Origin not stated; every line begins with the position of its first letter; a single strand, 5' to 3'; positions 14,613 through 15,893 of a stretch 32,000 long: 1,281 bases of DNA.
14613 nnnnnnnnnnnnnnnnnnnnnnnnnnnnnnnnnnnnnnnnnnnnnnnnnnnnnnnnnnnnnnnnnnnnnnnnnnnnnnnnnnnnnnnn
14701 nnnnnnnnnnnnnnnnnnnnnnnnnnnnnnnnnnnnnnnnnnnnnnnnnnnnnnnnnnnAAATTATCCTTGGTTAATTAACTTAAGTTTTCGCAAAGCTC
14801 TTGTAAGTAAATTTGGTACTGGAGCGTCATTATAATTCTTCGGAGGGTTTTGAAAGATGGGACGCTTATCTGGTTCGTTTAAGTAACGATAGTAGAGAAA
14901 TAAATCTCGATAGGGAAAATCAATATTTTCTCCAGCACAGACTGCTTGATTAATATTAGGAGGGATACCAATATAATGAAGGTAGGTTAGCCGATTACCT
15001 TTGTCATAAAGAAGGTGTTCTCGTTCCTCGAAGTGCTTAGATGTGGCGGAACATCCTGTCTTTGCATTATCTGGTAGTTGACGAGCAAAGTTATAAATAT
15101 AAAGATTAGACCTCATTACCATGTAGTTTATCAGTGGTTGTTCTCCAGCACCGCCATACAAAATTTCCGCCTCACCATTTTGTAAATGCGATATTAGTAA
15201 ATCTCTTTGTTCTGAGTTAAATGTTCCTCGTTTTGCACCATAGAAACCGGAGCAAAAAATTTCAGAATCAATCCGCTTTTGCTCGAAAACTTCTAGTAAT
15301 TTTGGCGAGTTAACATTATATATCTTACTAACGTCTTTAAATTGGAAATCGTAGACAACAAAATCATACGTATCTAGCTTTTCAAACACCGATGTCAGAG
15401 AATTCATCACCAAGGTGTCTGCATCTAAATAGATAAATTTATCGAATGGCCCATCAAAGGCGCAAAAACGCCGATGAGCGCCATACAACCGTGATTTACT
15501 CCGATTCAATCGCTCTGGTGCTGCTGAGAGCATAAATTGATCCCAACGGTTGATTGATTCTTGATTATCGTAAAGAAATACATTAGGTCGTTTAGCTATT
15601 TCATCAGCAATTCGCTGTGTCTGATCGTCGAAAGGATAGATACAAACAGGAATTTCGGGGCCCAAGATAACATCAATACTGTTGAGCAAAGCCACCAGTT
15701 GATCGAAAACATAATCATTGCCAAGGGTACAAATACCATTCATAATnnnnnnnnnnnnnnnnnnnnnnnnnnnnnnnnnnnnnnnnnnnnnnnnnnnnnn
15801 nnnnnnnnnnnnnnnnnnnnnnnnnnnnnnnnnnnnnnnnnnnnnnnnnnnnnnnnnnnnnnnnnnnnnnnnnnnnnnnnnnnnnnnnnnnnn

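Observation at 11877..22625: Orphan nine-gene glycosylation locus: eight transferases and one MsbA-type exporter, with no priming, polymerase or sugar-nucleotide genes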

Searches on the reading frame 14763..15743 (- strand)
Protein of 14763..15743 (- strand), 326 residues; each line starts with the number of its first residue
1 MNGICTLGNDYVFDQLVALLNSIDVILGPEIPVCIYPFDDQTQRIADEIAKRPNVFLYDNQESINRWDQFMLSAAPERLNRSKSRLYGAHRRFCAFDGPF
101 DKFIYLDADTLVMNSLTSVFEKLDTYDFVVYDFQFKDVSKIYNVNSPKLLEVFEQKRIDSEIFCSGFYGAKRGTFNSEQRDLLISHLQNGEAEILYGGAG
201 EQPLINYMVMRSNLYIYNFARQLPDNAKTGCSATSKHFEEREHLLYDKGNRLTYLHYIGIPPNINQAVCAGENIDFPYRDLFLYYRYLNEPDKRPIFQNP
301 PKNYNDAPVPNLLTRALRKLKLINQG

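Call 3: search_protein_families(library=pfam, proteins=[window:14763-15743:-], max_evalue=0.01)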
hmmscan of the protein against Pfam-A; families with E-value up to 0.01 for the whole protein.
window:14763-15743:- (326 aa): 2 families
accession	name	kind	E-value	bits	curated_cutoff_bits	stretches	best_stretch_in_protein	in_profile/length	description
PF01501.26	Glyco_transf_8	-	0.00043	20.4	24.3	1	30-122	31-121/253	Glycosyl transferase family 8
PF11051.14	Mannosyl_trans3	-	0.0061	16.4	22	0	3-122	3-115/273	Mannosyltransferase putative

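Call 6: search_protein_families(library=ncbifam, proteins=[window:14763-15743:-], max_evalue=0.01)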
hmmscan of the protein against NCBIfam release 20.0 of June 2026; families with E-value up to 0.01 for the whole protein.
window:14763-15743:- (326 aa): 1 family
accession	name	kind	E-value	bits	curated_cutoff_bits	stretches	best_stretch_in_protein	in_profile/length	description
NF045582.1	Npun_R2823_gen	subfamily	2.4e-123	411.5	250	1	2-291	1-298/299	Npun_R2821/Npun_R2822 family protein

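Call 9: find_encoding_contigs(protein=window:14763-15743:-, flank=10000, max_places=6)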
Protein window:14763-15743:- (326 aa): 23 contigs read that carry it; 6 places shown.
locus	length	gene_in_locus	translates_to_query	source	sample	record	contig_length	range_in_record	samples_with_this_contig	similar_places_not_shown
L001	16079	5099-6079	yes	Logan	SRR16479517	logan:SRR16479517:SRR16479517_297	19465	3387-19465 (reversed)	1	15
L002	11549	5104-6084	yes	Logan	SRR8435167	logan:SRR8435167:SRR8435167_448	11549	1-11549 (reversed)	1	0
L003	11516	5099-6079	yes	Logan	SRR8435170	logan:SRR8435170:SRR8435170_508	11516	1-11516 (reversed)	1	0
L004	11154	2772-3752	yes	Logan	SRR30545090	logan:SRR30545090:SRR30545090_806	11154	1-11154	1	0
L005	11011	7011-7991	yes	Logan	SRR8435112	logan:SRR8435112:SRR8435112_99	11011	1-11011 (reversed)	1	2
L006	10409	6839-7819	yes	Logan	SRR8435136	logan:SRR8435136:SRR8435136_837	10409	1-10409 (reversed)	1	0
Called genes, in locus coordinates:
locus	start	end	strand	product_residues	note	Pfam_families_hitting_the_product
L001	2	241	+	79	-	?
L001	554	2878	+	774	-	PF00664:ABC_membrane, PF00005:ABC_tran, PF02463:SMC_N (weak), PF00512:HisKA (weak)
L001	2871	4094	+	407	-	PF00534:Glycos_transf_1, PF13692:Glyco_trans_1_4, PF13524:Glyco_trans_1_2 (weak)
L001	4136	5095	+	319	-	PF00852:Glyco_transf_10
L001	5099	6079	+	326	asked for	-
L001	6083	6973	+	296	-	-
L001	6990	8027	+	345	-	-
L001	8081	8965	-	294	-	-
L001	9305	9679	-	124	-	-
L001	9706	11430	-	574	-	PF03109:ABC1, PF27536:UbiB_helical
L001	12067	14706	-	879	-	PF17900:Peptidase_M1_N, PF01433:Peptidase_M1, PF11940:DUF3458 (faint), PF13646:HEAT_2 (weak), PF03130:HEAT_PBS (faint), PF13646:HEAT_2 (weak)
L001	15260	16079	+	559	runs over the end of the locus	PF11832:DUF3352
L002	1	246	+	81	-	?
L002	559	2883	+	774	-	PF00664:ABC_membrane, PF00005:ABC_tran, PF02463:SMC_N (weak), PF00512:HisKA (weak)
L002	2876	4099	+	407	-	PF00534:Glycos_transf_1, PF13692:Glyco_trans_1_4, PF13524:Glyco_trans_1_2 (weak)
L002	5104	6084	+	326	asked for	-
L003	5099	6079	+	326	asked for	-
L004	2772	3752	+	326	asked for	-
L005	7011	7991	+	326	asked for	-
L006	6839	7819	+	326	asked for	-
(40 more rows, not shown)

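Call 10: find_homologous_proteins(query=window:14763-15743:-)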
Query window:14763-15743:- (326 aa): 1642 proteins with E <= 0.001 among 3978 candidates; the best 120 are listed.
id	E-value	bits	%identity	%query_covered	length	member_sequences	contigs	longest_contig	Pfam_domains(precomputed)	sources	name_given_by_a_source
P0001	1.0e-218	743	99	100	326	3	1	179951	-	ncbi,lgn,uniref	ncbi:Npun_R2821/Npun_R2822 family protein [Nostoc sp.]|uniref:Npun_R2821/Npun_R2822 family protein n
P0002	3.9e-209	712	94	100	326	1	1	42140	-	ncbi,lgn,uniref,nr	ncbi:sugar transferase [Nostoc sp. KVJ20]|uniref:Npun_R2821/Npun_R2822 family protein n=1 Tax=Nostoc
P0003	4.0e-207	705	92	100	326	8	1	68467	-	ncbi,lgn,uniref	ncbi:MAG: Npun_R2821/Npun_R2822 family protein [Nostoc sp.]|uniref:Npun_R2821/Npun_R2822 family prot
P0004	1.1e-206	704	93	100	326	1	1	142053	-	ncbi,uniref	ncbi:Npun_R2821/Npun_R2822 family protein [Nostoc sp. UIC 10607]|uniref:Npun_R2821/Npun_R2822 family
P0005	1.8e-206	703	92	100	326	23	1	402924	-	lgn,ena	-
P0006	2.7e-206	702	93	100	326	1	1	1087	-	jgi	-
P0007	4.1e-206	702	92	100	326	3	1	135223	-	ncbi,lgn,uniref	ncbi:Npun_R2821/Npun_R2822 family protein [Nostoc sp.]|uniref:Npun_R2821/Npun_R2822 family protein n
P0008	5.6e-206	701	92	100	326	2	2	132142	-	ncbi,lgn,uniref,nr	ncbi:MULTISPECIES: Npun_R2821/Npun_R2822 family protein [unclassified Nostoc]|uniref:Npun_R2821/Npun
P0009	1.8e-205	700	92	100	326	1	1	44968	-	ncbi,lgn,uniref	ncbi:MAG: Npun_R2821/Npun_R2822 family protein [Nostoc sp.]|uniref:Npun_R2821/Npun_R2822 family prot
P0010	3.6e-205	699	92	100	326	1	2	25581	-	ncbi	ncbi:MAG: Npun_R2821/Npun_R2822 family protein [Nostoc sp.]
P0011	1.4e-204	697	92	100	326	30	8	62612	-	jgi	jgi:hypothetical protein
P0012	2.0e-204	696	92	100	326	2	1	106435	-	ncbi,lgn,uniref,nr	ncbi:MAG: Npun_R2821/Npun_R2822 family protein [Nostoc sp. ChiQUE02]|uniref:Npun_R2821/Npun_R2822 fa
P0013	1.5e-203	693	91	100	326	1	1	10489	-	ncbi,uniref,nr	ncbi:Npun_R2821/Npun_R2822 family protein [Nostoc sp. CHAB 5715]|uniref:Npun_R2821/Npun_R2822 family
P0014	2.7e-203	693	91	100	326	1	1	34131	-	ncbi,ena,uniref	ncbi:Npun_R2821/Npun_R2822 family protein [uncultured Nostoc sp.]|uniref:Npun_R2821/Npun_R2822 famil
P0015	3.7e-203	692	91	100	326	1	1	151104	-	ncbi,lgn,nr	ncbi:MAG: Npun_R2821/Npun_R2822 family protein [Nostoc sp. EkiNYC01]|nr:sugar transferase [Nostoc sp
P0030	3.4e-183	627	82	99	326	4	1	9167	PF01501.27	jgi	-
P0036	7.3e-180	616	82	99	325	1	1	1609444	PF01501.27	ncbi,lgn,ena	-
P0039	5.2e-178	609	81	100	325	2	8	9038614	PF01501.27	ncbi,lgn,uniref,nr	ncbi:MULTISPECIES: Npun_R2821/Npun_R2822 family protein [unclassified Tolypothrix]|uniref:Npun_R2821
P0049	1.7e-166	572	75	100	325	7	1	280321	PF01501.27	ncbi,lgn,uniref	ncbi:Npun_R2821/Npun_R2822 family protein [Nostoc sp.]|uniref:Npun_R2821/Npun_R2822 family protein n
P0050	1.1e-165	569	75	100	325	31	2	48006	PF01501.27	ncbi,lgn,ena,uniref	ncbi:Npun_R2821/Npun_R2822 family protein [Nostoc sp.]|uniref:Npun_R2821/Npun_R2822 family protein n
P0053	8.5e-164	563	74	100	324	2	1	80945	PF01501.27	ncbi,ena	-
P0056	1.5e-161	555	74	100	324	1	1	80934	PF01501.27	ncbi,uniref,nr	ncbi:sugar transferase [Komarekiella sp. 'clone 1']|uniref:Sugar transferase n=1 Tax=Komarekiella de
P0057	5.0e-161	554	72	100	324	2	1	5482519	PF01501.27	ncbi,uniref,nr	ncbi:Npun_R2821/Npun_R2822 family protein [Nodularia sp. NIES-3585]|uniref:Npun_R2821/Npun_R2822 fam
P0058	9.1e-161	553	74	100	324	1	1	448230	PF01501.27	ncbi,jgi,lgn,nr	ncbi:MAG: sugar transferase [Komarekiella atlantica HA4396-MV6]|jgi:hypothetical protein|nr:sugar tr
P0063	2.1e-159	548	72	100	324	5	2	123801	PF01501.27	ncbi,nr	ncbi:sugar transferase [Nostoc sp. FACHB-973]|nr:sugar transferase [Nostoc sp. FACHB-973] MBX9257817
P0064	2.3e-159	548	71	100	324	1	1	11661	PF01501.27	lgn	-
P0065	3.0e-159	548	72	100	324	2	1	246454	PF01501.27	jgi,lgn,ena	jgi:hypothetical protein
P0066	4.3e-159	547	72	99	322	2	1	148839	PF01501.27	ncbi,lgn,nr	ncbi:sugar transferase [Nostoc sp. RF31YmG]|nr:sugar transferase [Nostoc sp. RF31YmG]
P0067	1.0e-158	546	71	100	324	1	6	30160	PF01501.27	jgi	jgi:Glycosyl transferase family 8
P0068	3.6e-158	544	72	100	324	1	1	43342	PF01501.27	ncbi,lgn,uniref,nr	ncbi:sugar transferase [Nostoc sp. T09]|uniref:Npun_R2821/Npun_R2822 family protein n=1 Tax=Nostoc s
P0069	9.1e-158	543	72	99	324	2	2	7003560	PF01501.27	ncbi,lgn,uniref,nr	ncbi:LPS:glycosyltransferase [Cylindrospermum stagnale PCC 7417]|uniref:LPS:glycosyltransferase n=1 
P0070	1.1e-157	543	72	100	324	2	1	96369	PF01501.27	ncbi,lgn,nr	ncbi:MAG: glycosyltransferase [Aulosira sp. DedQUE10]|nr:glycosyltransferase [Aulosira sp. DedQUE10]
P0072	1.8e-157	542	71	100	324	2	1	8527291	PF01501.27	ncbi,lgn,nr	ncbi:hypothetical protein NIES22_14060 [Calothrix brevissima NIES-22]|nr:hypothetical protein NIES22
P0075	3.3e-157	541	71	100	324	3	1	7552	PF01501.27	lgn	-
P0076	4.1e-157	541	71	100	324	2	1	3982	PF01501.27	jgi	jgi:Glycosyl transferase family 8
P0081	1.4e-156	539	71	99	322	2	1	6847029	PF01501.27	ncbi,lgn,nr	ncbi:hypothetical protein NIES4074_30160 [Cylindrospermum sp. NIES-4074]|nr:hypothetical protein NIE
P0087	4.0e-156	538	71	99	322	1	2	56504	PF01501.27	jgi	jgi:hypothetical protein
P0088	4.6e-156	537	71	99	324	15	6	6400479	-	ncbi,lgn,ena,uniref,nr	ncbi:Npun_R2821/Npun_R2822 family protein [Limnospira platensis]|uniref:Npun_R2821/Npun_R2822 family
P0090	7.1e-156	537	70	91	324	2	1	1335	PF01501.27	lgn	-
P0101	3.2e-155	535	70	94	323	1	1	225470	-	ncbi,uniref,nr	ncbi:Npun_R2821/Npun_R2822 family protein [Microcoleus sp. bin38.metabat.b11b12b14.051]|uniref:Npun_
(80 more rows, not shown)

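Call 12: find_related_loci(query=A1, collection=genome_contigs, flank=10000)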
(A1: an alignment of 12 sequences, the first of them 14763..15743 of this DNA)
Query A1 (326 aa) in genome_contigs; peptide patterns used: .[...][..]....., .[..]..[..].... (x = any residue, [..] = any of these).
600 stretches matched a pattern (row limit reached: there are more); 551 encode a relative of the query (tblastn E <= 1e-3); the best 80 are kept; 80 distinct loci.
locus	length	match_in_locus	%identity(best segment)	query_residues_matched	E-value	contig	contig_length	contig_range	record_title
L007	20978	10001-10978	98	1-326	0e+0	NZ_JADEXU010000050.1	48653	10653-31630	Nostoc sp. LEGE 12450 NODE_50_length_48653_cov_7.07687, whole genome shotgun sequence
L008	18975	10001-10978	97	1-326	0e+0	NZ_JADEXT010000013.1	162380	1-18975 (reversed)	Nostoc sp. LEGE 12447 NODE_30_length_1, whole genome shotgun sequence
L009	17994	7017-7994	97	1-326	0e+0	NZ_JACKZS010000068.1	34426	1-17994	Nostoc sp. UCD121 NODE_68_length_34426_cov_9.36528_ID_135, whole genome shotgun sequence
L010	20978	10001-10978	96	1-326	0e+0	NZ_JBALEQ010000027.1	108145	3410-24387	MAG: Nostoc sp. isolate P8256 bin 3 NODE_127_length_108145_cov_163.571254, whole genome shotgun sequence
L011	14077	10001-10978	98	1-326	0e+0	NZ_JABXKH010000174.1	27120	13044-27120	MAG: Nostoc sp. NMS2 NODE_2234_length_27120_cov_259.295, whole genome shotgun sequence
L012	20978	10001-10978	94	1-326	0e+0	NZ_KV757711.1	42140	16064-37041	Nostoc sp. KVJ20 contig_175, whole genome shotgun sequence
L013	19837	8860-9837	94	1-326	0e+0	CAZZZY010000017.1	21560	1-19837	MAG: uncultured Acetobacteraceae bacterium isolate Green_W.bin.2 genome assembly, contig: NODE_31_length_21560_cov_7.537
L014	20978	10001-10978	93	1-326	0e+0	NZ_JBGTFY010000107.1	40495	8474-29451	MAG: Nostoc sp. isolate JTS-RE202 k141_3207099, whole genome shotgun sequence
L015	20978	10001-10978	92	1-326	0e+0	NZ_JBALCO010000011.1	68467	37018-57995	MAG: Nostoc sp. isolate P12545 bin 5 NODE_158_length_68467_cov_81.705084, whole genome shotgun sequence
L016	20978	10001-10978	93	1-326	0e+0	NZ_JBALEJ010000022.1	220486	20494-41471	MAG: Nostoc sp. isolate P6602 bin 13 NODE_42_length_220486_cov_31.434768, whole genome shotgun sequence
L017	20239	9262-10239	92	1-326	0e+0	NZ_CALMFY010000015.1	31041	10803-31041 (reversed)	MAG: uncultured Nostoc sp. isolate SRR13685151_bin.36_CONCOCT_v1.1_MAG NODE_85_length_31041_cov_13.714484, whole genome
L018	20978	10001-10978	94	1-326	0e+0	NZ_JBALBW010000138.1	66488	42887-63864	MAG: Nostoc sp. isolate 8277 bin 2 NODE_34_length_66488_cov_27.831428, whole genome shotgun sequence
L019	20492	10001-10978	94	1-326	0e+0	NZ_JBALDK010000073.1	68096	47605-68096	MAG: Nostoc sp. isolate P1574 bin 1 NODE_45_length_68096_cov_20.999676, whole genome shotgun sequence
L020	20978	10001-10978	93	1-326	0e+0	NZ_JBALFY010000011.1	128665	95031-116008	MAG: Nostoc sp. isolate S62 bin 9 NODE_18_length_128665_cov_30.862503, whole genome shotgun sequence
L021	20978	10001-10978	93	1-326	0e+0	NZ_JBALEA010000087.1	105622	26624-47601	MAG: Nostoc sp. isolate P3068 bin 7 NODE_69_length_105622_cov_49.901466, whole genome shotgun sequence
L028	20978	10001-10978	92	1-326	0e+0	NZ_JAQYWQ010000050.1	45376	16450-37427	MAG: Nostoc sp. S13 S13_NODE_93_length_45376_cov_37.3297, whole genome shotgun sequence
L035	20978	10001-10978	91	1-326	0e+0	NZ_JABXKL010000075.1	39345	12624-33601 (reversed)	MAG: Nostoc sp. NMS9 NODE_990_length_39345_cov_159.274, whole genome shotgun sequence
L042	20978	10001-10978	92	1-326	0e+0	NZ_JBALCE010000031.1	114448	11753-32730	MAG: Nostoc sp. isolate P10324 bin 2 NODE_12_length_114448_cov_8.558551, whole genome shotgun sequence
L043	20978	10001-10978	91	1-326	0e+0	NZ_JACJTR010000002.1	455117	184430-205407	Nostoc sp. FACHB-892 contig2, whole genome shotgun sequence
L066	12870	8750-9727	89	1-326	0e+0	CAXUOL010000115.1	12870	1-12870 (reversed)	MAG TPA_asm: uncultured Nostoc sp. isolate public_SRR14722285_metawrap_bin.1 genome assembly, contig: public_SRR14722285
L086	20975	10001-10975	82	1-326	0e+0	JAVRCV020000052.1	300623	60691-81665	MAG: Aulosira sp. ZfuVER01 Aulosira_sp_ZfuVER01_52, whole genome shotgun sequence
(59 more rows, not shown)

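Call 13: find_encoding_contigs(protein=P0088, flank=10000, max_places=2)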
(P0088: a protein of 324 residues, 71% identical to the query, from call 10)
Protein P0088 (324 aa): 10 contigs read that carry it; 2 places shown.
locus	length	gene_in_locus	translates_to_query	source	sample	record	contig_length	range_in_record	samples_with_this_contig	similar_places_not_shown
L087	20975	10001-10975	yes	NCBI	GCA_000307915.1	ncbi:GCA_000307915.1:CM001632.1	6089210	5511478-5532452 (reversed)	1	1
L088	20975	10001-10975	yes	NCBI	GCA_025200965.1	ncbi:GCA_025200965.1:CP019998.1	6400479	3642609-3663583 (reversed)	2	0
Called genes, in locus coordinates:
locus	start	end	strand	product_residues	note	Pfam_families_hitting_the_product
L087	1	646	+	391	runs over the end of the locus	PF13579:Glyco_trans_4_4 (faint), PF00534:Glycos_transf_1, PF13692:Glyco_trans_1_4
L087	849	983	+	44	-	-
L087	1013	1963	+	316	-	PF00685:Sulfotransfer_1, PF13469:Sulfotransfer_3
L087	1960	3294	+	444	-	PF13439:Glyco_transf_4, PF13579:Glyco_trans_4_4, PF20706:GT4-conflict, PF00534:Glycos_transf_1, PF13692:Glyco_trans_1_4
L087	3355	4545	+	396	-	PF00534:Glycos_transf_1, PF13692:Glyco_trans_1_4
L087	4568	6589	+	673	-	PF00664:ABC_membrane, PF02463:SMC_N (weak), PF00005:ABC_tran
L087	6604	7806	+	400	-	PF00534:Glycos_transf_1, PF13692:Glyco_trans_1_4, PF13524:Glyco_trans_1_2 (weak)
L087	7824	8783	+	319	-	PF00852:Glyco_transf_10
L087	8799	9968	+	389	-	PF01757:Acyl_transf_3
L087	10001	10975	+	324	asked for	-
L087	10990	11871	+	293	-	-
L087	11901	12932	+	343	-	-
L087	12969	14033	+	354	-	PF04230:PS_pyruv_trans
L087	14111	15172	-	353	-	PF04230:PS_pyruv_trans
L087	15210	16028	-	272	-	-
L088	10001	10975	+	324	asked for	-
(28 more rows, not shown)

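Call 14: find_encoding_contigs(protein=P0101, flank=10000, max_places=2)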
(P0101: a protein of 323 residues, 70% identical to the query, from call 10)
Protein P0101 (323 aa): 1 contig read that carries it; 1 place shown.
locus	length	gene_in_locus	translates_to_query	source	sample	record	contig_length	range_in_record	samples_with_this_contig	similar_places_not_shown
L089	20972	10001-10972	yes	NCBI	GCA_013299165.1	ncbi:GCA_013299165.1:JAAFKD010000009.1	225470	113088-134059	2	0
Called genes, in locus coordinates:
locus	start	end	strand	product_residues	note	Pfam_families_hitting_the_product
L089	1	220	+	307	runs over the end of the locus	PF01531:Glyco_transf_11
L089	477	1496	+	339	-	-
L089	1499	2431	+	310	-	PF02485:Branch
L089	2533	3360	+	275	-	-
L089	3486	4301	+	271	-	PF13489:Methyltransf_23, PF13847:Methyltransf_31 (weak), PF08241:Methyltransf_11, PF08242:Methyltransf_12 (faint), PF13649:Methyltransf_25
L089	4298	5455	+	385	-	PF13439:Glyco_transf_4 (weak), PF13579:Glyco_trans_4_4 (faint), PF00534:Glycos_transf_1, PF13692:Glyco_trans_1_4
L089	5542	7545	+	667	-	PF00664:ABC_membrane, PF00005:ABC_tran, PF02463:SMC_N (faint)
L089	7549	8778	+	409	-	PF00534:Glycos_transf_1, PF13692:Glyco_trans_1_4, PF13524:Glyco_trans_1_2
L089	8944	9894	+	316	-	PF00852:Glyco_transf_10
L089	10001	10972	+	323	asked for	-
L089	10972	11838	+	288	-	-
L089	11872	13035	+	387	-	-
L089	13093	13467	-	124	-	-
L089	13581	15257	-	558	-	PF03109:ABC1, PF27536:UbiB_helical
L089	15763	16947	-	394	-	PF01053:Cys_Met_Meta_PP (weak), PF00155:Aminotran_1_2 (weak), PF01041:DegT_DnrJ_EryC1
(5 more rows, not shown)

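Call 15: find_encoding_contigs(protein=P0069, flank=10000, max_places=2)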
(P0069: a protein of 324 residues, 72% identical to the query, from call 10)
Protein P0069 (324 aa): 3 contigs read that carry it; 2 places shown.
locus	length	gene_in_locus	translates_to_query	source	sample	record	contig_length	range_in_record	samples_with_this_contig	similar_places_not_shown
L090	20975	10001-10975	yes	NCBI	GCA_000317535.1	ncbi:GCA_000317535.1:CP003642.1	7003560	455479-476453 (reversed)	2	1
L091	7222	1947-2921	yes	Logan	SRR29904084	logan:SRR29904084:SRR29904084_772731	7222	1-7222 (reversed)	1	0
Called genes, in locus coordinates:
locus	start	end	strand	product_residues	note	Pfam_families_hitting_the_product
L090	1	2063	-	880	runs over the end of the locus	PF00772:DnaB, PF03796:DnaB_C, PF13481:AAA_25, PF14890:Intein_splicing, PF14528:LAGLIDADG_3, PF03796:DnaB_C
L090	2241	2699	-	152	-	PF01281:Ribosomal_L9_N, PF03948:Ribosomal_L9_C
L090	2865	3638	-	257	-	PF00753:Lactamase_B, PF16123:HAGH_C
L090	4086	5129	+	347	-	PF00535:Glycos_transf_2, PF10111:Glyco_tranf_2_2, PF13641:Glyco_tranf_2_3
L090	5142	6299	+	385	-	PF00534:Glycos_transf_1, PF13692:Glyco_trans_1_4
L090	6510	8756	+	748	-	PF00664:ABC_membrane, PF00005:ABC_tran, PF02463:SMC_N (weak), PF00512:HisKA (weak)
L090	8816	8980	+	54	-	-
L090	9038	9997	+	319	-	PF00852:Glyco_transf_10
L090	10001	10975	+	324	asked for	PF01501:Glyco_transf_8 (weak)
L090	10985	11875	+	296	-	-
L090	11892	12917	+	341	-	-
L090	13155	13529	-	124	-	-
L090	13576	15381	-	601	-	PF03109:ABC1, PF27536:UbiB_helical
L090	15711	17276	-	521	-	PF01943:Polysacc_synt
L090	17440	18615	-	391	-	PF13439:Glyco_transf_4, PF13579:Glyco_trans_4_4, PF20706:GT4-conflict, PF00534:Glycos_transf_1, PF13692:Glyco_trans_1_4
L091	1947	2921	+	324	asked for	PF01501:Glyco_transf_8 (weak)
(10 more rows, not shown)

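Call 19: search_solved_structures(query=A1, max_evalue=1)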
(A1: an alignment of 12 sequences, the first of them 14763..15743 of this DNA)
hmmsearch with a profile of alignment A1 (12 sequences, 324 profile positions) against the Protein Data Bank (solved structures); distinct sequences matched with E-value up to 1: 1.
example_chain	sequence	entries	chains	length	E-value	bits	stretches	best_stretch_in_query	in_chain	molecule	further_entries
6mw5_A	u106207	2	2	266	0.41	12.8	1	99-125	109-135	UDP-galactose:glucoside-Skp1 alpha-D-galactosyltransferase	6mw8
